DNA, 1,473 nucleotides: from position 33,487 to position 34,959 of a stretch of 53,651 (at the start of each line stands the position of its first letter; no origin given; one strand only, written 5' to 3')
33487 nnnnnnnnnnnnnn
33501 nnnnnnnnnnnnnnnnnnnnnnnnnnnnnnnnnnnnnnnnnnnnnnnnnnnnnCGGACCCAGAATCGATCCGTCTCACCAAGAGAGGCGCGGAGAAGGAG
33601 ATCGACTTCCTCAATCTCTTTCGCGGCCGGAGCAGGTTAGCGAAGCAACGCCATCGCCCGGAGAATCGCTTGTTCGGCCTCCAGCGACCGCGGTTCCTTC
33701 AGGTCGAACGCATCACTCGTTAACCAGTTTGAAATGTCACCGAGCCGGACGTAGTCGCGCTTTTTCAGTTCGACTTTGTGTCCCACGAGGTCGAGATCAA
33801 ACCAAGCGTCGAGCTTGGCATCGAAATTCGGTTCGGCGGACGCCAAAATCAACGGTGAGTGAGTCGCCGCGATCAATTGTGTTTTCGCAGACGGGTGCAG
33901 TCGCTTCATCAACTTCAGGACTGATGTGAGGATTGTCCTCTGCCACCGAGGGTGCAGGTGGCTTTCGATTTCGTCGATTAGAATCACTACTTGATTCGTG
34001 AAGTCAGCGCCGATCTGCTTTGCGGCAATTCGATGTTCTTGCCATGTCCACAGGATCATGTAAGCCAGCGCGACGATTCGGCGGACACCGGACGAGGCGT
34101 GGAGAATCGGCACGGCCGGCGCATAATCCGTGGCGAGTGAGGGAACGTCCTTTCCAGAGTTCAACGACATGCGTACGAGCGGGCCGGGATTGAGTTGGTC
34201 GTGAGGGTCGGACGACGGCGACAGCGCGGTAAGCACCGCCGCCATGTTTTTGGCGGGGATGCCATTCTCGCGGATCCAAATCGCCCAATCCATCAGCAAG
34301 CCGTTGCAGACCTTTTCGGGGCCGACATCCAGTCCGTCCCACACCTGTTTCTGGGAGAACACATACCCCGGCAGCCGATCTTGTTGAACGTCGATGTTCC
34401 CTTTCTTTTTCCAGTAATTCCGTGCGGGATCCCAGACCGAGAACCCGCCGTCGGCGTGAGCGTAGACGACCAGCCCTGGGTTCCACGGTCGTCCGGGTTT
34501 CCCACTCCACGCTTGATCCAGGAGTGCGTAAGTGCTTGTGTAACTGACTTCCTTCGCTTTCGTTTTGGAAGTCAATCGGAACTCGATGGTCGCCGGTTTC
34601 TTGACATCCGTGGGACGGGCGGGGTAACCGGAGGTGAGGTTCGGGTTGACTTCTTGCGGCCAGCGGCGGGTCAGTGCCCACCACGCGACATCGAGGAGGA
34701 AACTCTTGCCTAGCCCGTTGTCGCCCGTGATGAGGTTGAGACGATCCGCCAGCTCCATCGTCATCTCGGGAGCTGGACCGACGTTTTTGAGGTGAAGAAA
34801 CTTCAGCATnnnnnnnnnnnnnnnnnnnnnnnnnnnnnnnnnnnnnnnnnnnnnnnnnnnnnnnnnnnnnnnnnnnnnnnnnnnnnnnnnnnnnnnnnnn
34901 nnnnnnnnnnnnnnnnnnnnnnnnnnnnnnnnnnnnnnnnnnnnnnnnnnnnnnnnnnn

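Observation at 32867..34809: AT-richer ATPase + HNH two-gene module (Septu-like) inserted between aguB and acs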

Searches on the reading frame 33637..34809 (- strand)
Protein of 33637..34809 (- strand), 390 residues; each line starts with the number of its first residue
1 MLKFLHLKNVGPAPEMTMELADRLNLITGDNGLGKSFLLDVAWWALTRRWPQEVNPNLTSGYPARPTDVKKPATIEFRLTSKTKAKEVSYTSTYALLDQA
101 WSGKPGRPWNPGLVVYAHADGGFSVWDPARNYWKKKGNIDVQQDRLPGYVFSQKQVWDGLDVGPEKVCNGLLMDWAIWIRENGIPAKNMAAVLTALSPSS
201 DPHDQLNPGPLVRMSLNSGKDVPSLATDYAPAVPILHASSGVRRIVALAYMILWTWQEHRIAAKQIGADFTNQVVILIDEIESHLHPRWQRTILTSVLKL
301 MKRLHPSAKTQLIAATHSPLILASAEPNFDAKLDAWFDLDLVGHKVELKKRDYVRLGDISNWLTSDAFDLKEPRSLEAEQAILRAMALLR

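Call 3: search_protein_families(library=pfam, proteins=[window:33637-34809:-], max_evalue=0.01)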
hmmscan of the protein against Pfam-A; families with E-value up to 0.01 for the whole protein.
window:33637-34809:- (390 aa): 6 families
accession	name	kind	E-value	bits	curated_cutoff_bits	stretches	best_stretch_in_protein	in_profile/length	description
PF13304.12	AAA_21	-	2.3e-20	74.3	27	1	223-323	223-304/304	AAA domain, putative AbiEii toxin, Type IV TA system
PF13175.12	AAA_15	-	6.8e-15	56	32.1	1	233-321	296-373/374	AAA ATPase domain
PF13476.12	AAA_23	-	1.2e-06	29.7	27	1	5-86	2-86/201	AAA domain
PF02463.25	SMC_N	-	0.00062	19.7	40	0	15-48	17-50/220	RecF/RecN/SMC N terminal domain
PF00004.35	AAA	-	0.0028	18.6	21.2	0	270-325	55-117/131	ATPase family associated with various cellular activities (AAA)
PF13555.12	AAA_29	-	0.0047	17.1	27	0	16-42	15-42/61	P-loop containing region of AAA domain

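Call 4: search_protein_families(library=padloc, proteins=[window:33637-34809:-], max_evalue=0.01)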
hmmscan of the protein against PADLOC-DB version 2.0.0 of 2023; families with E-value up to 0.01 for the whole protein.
window:33637-34809:- (390 aa): 135 families (the best 25 are shown)
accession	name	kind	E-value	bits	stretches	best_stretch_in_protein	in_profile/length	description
PDLC00307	PtuA1|PtuA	-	1.7e-158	526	1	1-390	1-379/424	AAA ATPase domain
PDLC00270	PtuA1|PtuA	-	2e-111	371.2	1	2-388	215-584/627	AAA ATPase domain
PDLC02980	AriA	-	3e-27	94.4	1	24-323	1-304/304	-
PDLC00271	PtuA1|PtuA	-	5.7e-23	80.1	2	269-388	275-377/421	AAA ATPase domain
PDLC00305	PtuA1|PtuA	-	1e-22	79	2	238-328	212-294/392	AAA ATPase domain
PDLC00278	PtuA1|PtuA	-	2.3e-20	71.3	2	232-327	248-336/436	AAA ATPase domain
PDLC00309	PtuA1|PtuA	-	1.8e-19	68.1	2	275-326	271-316/413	AAA ATPase domain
PDLC00304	PtuA1|PtuA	-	8.5e-19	66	1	269-389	285-394/444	AAA ATPase domain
PDLC00295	PtuA1|PtuA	-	1.2e-18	65.4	1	232-384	253-392/451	AAA ATPase domain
PDLC00298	PtuA1|PtuA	-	2.9e-18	64.2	2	274-326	283-329/423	AAA ATPase domain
PDLC00269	PtuA1|PtuA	-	6.3e-18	63.3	1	231-387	250-404/446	AAA ATPase domain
PDLC00277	PtuA1|PtuA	-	1.2e-17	62.3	1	232-328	245-334/423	AAA ATPase domain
PDLC00311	PtuA1|PtuA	-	1.2e-17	62.1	2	274-323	309-352/455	AAA ATPase domain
PDLC00310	PtuA1|PtuA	-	6.9e-17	59.6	1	233-324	252-336/443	AAA ATPase domain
PDLC00279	PtuA1|PtuA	-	7.4e-17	59.6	2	238-328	235-317/416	AAA ATPase domain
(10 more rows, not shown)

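Call 5: search_protein_families(library=ncbifam, proteins=[window:33637-34809:-], max_evalue=0.01)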
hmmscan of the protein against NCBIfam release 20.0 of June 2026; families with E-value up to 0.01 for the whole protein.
window:33637-34809:- (390 aa): 6 families
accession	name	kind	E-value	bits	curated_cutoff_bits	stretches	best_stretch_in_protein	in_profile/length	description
NF041760.1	PtuA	equivalog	1.4e-14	54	500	1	271-325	375-423/524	retron Ec78 anti-phage system effector ATPase PtuA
TIGR04435.1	restrict_AAA_1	hypoth_equivalog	1.2e-06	27.6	300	1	272-379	418-523/568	restriction system-associated AAA family ATPase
NF038234.1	retron_eff_Eco8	equivalog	1.2e-05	24.2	250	1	275-323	275-326/679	retron Eco8 family effector endonuclease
NF047739.1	antiphage_MADS3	equivalog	1.3e-05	24.5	420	1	273-327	337-384/427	methylation-associated defense system AAA family ATPase MAD3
TIGR00634.1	recN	equivalog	0.00014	21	407.85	0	1-40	1-40/563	DNA repair protein RecN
TIGR00611.2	recf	equivalog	0.00022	20.5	172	0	5-42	4-41/339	DNA replication/repair protein RecF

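Call 6: search_solved_structures(query=window:33637-34809:-, max_evalue=0.001, show_alignments=1)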
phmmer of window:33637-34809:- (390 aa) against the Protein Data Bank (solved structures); distinct sequences matched with E-value up to 0.001: 12.
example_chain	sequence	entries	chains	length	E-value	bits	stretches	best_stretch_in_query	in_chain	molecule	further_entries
9n69_A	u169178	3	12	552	2.7e-08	36.6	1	274-326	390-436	AAA family ATPase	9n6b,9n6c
22bu_B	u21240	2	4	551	1.2e-06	31.2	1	270-326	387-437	AAA family ATPase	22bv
9vkz_A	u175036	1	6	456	1.5e-06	30.9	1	273-328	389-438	Retron Ec78 probable ATPase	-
9kjx_B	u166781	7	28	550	1.8e-06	30.6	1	273-327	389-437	AAA family ATPase | Retron I-A effector PtuA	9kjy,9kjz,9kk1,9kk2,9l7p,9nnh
9u9y_A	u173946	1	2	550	1.8e-06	30.6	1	273-327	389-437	AAA family ATPase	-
9vh1_D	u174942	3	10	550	2.1e-06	30.4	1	273-328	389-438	Retron Ec78 probable ATPase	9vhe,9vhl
9nnk_C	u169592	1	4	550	4.1e-06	29.4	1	273-327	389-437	Retreon I-A effector PtuA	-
9nnb_C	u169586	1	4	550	4.6e-06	29.3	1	273-327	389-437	Retron I-A effector PtuA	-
9e8z_C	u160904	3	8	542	4.8e-06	29.2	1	274-326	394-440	Retron Ec83 probable ATPase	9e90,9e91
8ee4_A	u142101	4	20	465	1.2e-05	28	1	232-325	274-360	PtuA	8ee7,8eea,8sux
22et_E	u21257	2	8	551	1.6e-05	27.5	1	271-326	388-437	PtuA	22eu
9o4a_A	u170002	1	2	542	0.0004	22.9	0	274-326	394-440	Retron Ec83 probable ATPase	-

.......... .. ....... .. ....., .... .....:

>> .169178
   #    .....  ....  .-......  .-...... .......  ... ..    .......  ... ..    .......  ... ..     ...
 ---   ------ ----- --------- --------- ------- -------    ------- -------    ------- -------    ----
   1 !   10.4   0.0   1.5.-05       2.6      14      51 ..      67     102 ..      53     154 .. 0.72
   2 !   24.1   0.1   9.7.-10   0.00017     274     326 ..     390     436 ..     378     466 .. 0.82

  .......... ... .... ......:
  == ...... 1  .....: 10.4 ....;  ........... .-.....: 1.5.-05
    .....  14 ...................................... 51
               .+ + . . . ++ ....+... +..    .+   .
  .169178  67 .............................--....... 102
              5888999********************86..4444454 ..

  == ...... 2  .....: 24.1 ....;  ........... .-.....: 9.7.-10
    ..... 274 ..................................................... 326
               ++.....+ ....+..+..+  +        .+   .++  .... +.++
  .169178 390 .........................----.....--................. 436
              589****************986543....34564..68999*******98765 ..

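Call 12: find_homologous_proteins(query=window:33637-34809:-, max_evalue=1e-10)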
Query window:33637-34809:- (390 aa): 6390 proteins with E <= 1e-10 among 8000 candidates; the best 120 are listed.
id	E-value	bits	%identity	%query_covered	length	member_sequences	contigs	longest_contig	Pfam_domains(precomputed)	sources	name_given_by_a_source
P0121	8.4e-219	745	83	100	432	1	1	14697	PF13175.13,PF13476.13,PF02463.26,PF13304.13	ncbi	-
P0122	3.2e-203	693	78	100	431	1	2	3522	PF13175.13,PF13476.13,PF13304.13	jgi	jgi:hypothetical protein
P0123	1.9e-201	688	77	100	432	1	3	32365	PF13175.13,PF13476.13,PF13304.13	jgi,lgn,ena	-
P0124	3.1e-196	670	76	100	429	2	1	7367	PF13175.13,PF13476.13,PF13304.13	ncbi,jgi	jgi:hypothetical protein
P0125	6.1e-196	669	76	100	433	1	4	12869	PF13175.13,PF13476.13,PF13304.13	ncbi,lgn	ncbi:MAG: AAA family ATPase [Planctomycetaceae bacterium]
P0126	2.0e-194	664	74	100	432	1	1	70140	PF13175.13,PF13476.13,PF13304.13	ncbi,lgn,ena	-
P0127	7.9e-193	659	73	100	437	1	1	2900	PF13175.13,PF13476.13,PF13304.13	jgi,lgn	jgi:hypothetical protein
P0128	1.5e-189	648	74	100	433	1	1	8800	PF13175.13,PF13476.13,PF13304.13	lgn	-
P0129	2.7e-188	644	71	100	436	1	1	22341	PF13175.13,PF13476.13,PF02463.26,PF13304.13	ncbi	-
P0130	2.9e-188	644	73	100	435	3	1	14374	PF13175.13,PF13476.13,PF13304.13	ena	-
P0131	4.9e-188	643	72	100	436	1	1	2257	PF13175.13,PF13476.13,PF13304.13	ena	-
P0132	3.9e-187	640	72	100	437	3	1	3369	PF13175.13,PF13476.13,PF13304.13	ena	-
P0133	1.8e-186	638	71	100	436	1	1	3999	PF13175.13,PF13476.13,PF13304.13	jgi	jgi:hypothetical protein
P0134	2.7e-185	634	72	100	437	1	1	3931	PF13175.13,PF13476.13,PF13304.13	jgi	jgi:predicted ATPase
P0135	3.0e-185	634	71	100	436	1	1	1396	PF13175.13,PF13476.13,PF13304.13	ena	-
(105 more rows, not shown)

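Call 25: find_encoding_contigs(protein=P0121, flank=6000, max_places=3)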
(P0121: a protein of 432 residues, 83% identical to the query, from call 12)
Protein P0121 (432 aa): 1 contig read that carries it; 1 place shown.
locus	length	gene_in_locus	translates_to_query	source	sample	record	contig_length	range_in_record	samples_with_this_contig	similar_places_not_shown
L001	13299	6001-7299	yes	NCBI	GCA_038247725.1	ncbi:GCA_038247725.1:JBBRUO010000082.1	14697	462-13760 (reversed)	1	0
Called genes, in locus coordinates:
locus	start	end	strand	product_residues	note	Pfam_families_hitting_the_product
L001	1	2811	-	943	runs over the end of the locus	PF00069:Pkinase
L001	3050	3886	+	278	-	-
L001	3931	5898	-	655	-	PF16177:ACAS_N, PF00501:AMP-binding, PF13193:AMP-binding_C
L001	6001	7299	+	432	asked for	PF02463:SMC_N (faint), PF13476:AAA_23 (weak), PF13304:AAA_21, PF13175:AAA_15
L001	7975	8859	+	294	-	PF00795:CN_hydrolase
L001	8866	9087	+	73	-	PF04255:DUF433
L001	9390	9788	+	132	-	PF00903:Glyoxalase, PF13468:Glyoxalase_3 (faint), PF13669:Glyoxalase_4, PF22677:Ble-like_N (faint), PF18029:Glyoxalase_6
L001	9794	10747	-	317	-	PF04972:BON (faint)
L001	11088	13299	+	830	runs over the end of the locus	PF04932:Wzy_C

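Call 33: list_cluster_members(proteins=[window:33637-34809:-, P0001])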
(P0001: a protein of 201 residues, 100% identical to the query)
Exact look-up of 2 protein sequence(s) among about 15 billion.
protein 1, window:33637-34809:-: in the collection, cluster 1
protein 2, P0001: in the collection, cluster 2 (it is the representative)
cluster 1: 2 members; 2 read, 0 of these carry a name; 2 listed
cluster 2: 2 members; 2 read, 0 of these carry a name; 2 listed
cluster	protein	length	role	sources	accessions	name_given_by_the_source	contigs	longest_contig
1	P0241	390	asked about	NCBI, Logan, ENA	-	-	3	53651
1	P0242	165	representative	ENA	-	-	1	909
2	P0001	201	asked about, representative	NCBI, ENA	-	-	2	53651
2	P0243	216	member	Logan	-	-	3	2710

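Call 34: find_encoding_contigs(protein=window:33637-34809:-, flank=3000, max_places=6)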
Protein window:33637-34809:- (390 aa): 6 contigs read that carry it; 4 places shown.
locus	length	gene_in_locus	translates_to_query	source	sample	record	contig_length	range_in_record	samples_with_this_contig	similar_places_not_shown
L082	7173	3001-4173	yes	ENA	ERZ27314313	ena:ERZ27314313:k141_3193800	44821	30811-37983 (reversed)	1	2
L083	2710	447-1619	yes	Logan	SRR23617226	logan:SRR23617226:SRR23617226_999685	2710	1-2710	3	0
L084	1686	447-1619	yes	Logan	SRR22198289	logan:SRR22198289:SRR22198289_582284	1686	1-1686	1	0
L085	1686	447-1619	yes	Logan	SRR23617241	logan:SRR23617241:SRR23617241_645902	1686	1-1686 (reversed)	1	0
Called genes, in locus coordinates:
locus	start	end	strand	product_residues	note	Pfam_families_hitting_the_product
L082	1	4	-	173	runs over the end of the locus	PF13302:Acetyltransf_3, PF00583:Acetyltransf_1, PF13673:Acetyltransf_10 (weak), PF13508:Acetyltransf_7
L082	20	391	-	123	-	-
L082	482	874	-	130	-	-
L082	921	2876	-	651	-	PF16177:ACAS_N, PF00501:AMP-binding, PF13193:AMP-binding_C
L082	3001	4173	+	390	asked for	PF13476:AAA_23 (weak), PF13304:AAA_21, PF13175:AAA_15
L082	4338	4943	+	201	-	-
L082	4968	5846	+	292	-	PF00795:CN_hydrolase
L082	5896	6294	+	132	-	PF00903:Glyoxalase, PF13468:Glyoxalase_3 (faint), PF13669:Glyoxalase_4, PF18029:Glyoxalase_6, PF22677:Ble-like_N (weak)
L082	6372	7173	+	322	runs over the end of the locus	PF15902:Sortilin-Vps10 (faint), PF25852:DUF6242_C (faint), PF02012:BNR (faint)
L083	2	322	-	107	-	?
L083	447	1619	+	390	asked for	PF13476:AAA_23 (weak), PF13304:AAA_21, PF13175:AAA_15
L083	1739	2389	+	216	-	-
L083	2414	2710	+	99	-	?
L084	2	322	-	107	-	?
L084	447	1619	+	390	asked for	PF13476:AAA_23 (weak), PF13304:AAA_21, PF13175:AAA_15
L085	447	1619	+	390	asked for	PF13476:AAA_23 (weak), PF13304:AAA_21, PF13175:AAA_15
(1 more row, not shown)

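Call 35: predict_structure(alignment_id=A1)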
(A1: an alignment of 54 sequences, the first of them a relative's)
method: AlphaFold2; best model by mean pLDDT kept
length: 432 residues; sequences in the alignment: 54
mean_pLDDT: 87.3   pTM: 0.84
mean pLDDT of the five models: 87.3, 84.8, 84.2, 84.0, 74.9
residues with pLDDT >= 90: 247; 70-90: 145; 50-70: 31; < 50: 9
segments of 3 or more residues with pLDDT < 50: 366-369
pLDDT, mean of each block of 10 residues (from residue 1): 96 94 95 92 92 84 89 94 83 90 69 91 87 53 69 92 81 96 95 94 92 85 91 93 95 92 87 94 90 93 90 94 91 96 92 80 54 72 90 89 90 84 90 69
secondary structure, 60 per line:
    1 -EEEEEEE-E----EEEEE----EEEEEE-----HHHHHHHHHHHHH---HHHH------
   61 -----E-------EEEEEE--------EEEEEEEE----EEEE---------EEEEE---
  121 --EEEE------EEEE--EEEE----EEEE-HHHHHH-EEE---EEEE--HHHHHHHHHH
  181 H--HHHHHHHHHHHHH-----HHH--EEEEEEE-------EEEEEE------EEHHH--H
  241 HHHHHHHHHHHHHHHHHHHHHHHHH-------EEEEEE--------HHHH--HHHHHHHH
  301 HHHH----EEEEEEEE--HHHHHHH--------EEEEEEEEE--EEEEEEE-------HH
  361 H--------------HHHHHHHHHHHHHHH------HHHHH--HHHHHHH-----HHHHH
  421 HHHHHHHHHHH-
elements in order: E2-8 E15-19 E24-29 H35-47 H51-54 E74-79 E88-95 E100-103 E113-117 E123-126 E133-136 E139-142 E147-150 H152-157 E159-161 E165-168 H171-181 H184-196 E207-213 E221-226 H240-265 E273-278 H287-290 H293-304 E309-316 H319-325 E334-342 E345-351 H376-390 H397-401 H404-410 H416-431

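Call 40: search_solved_structures(query=A1, max_evalue=0.001, show_alignments=2)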
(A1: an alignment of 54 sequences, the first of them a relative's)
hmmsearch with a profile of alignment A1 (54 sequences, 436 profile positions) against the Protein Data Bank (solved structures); distinct sequences matched with E-value up to 0.001: 16.
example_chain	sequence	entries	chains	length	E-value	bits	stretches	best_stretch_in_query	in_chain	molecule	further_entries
9n69_A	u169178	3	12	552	2.9e-10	42.7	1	276-326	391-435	AAA family ATPase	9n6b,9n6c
9vkz_A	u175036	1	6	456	3.2e-10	42.6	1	274-329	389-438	Retron Ec78 probable ATPase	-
9vh1_D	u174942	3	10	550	3.3e-10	42.5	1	275-335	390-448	Retron Ec78 probable ATPase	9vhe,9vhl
9u9y_A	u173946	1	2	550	7.2e-10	41.4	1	275-329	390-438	AAA family ATPase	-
9kjx_B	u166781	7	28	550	8.2e-10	41.2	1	275-329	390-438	AAA family ATPase | Retron I-A effector PtuA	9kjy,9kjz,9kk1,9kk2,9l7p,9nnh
22bu_B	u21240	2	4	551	3.5e-09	39.1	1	268-328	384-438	AAA family ATPase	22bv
9nnk_C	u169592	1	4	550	4e-09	38.9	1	274-329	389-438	Retreon I-A effector PtuA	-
9nnb_C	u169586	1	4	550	4.4e-09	38.8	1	275-329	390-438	Retron I-A effector PtuA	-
8ee4_A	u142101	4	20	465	7.8e-09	38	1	232-326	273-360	PtuA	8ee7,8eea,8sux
22et_E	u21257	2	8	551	6.7e-08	34.9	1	268-328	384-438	PtuA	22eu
9e8z_C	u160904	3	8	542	1.3e-07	34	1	276-325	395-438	Retron Ec83 probable ATPase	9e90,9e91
8ux9_B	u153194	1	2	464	1.3e-05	27.3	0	269-327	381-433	AriA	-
8v45_A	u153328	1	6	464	1.3e-05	27.3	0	269-327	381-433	AriA antitoxin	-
9o4a_A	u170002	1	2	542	1.8e-05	26.9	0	276-325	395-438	Retron Ec83 probable ATPase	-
8v46_A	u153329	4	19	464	7.2e-05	24.9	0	269-327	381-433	AriA antitoxin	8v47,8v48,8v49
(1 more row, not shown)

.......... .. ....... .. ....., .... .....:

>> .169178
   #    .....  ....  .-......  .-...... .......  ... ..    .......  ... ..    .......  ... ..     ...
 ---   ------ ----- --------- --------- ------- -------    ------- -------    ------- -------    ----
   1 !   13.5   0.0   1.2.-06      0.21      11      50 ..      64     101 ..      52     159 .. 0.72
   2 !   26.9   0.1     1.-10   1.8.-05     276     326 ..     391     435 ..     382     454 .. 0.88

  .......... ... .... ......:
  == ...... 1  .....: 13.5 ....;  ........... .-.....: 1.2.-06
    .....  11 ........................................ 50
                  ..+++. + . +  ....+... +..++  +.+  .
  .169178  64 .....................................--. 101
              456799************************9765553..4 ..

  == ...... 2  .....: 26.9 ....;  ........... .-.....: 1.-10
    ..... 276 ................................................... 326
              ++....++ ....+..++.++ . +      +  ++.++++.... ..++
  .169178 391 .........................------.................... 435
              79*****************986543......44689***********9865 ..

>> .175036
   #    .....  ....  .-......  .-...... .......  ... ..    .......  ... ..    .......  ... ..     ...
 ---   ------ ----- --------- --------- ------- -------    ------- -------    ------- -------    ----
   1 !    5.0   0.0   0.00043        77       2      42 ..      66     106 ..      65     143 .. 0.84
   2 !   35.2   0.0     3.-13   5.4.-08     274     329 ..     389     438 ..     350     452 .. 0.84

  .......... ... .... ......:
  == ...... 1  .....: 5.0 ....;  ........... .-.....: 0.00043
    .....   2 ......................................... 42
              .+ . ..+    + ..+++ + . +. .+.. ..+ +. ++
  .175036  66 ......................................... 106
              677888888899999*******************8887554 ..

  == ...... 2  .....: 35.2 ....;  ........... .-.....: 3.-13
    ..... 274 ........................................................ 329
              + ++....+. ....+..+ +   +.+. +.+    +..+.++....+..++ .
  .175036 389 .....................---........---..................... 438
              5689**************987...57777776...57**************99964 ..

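Call 41: fold_search(model_id=the predicted structure, library=pdb)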
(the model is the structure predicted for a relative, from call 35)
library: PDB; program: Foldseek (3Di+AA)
matches with E <= 10: 1137; with E <= 0.001: 223
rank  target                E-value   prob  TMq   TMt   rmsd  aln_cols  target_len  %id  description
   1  8eea_D                1.6e-15  1.00  0.51  0.49  12.9       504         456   13  Structure of E.coli Septu (PtuAB) complex (released 2023-12-27)
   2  8eea_C                7.8e-15  1.00  0.50  0.49  13.7       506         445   15  Structure of E.coli Septu (PtuAB) complex (released 2023-12-27)
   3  9vhl_D                1.2e-14  1.00  0.49  0.51  12.6       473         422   16  cryoEM structure of retron-Eco7 complex (form II) (released 2026-01-07)
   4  9e90_C                2.1e-14  1.00  0.47  0.43  14.1       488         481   17  Ec83 Retron PtuA/PtuB (2-1) complex bound to ATP (released 2025-07-02)
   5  8eea_B                3.3e-14  1.00  0.50  0.57  10.2       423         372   14  Structure of E.coli Septu (PtuAB) complex (released 2023-12-27)
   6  9vhe_E                5.0e-14  1.00  0.49  0.48  13.1       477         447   15  cryoEM structure of retron-Eco7 complex (released 2025-12-31)
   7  8eea_A                5.6e-14  1.00  0.51  0.58  10.1       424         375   14  Structure of E.coli Septu (PtuAB) complex (released 2023-12-27)
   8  9nnb_D                5.6e-14  1.00  0.49  0.43  13.6       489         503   14  Cryo-EM structure of the Retron Ec78 complex, PtuA:PtuB:RT (4:2:1) (released 2025-10-08)
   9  9e90_A                5.6e-14  1.00  0.47  0.43  14.3       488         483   16  Ec83 Retron PtuA/PtuB (2-1) complex bound to ATP (released 2025-07-02)
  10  9vhe_D                5.9e-14  1.00  0.50  0.50  12.4       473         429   17  cryoEM structure of retron-Eco7 complex (released 2025-12-31)
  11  9o4a_B                5.9e-14  1.00  0.48  0.45  13.5       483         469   16  Ec83 Retron PtuAB mutant complex (released 2025-07-02)
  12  9nnb_F                6.3e-14  1.00  0.51  0.43  12.7       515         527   13  Cryo-EM structure of the Retron Ec78 complex, PtuA:PtuB:RT (4:2:1) (released 2025-10-08)
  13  9n69_B                9.4e-14  1.00  0.47  0.40  17.2       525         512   17  Structure of the retron IA complex with HNH nuclease in the "down" orientation (released 2025-04-23)
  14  9n69_A                1.5e-13  1.00  0.46  0.39  16.2       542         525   16  Structure of the retron IA complex with HNH nuclease in the "down" orientation (released 2025-04-23)
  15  9n6b_B                1.6e-13  1.00  0.49  0.42  13.4       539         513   15  Structure of the retron IA complex with HNH nuclease in the "up" orientation (released 2025-04-23)
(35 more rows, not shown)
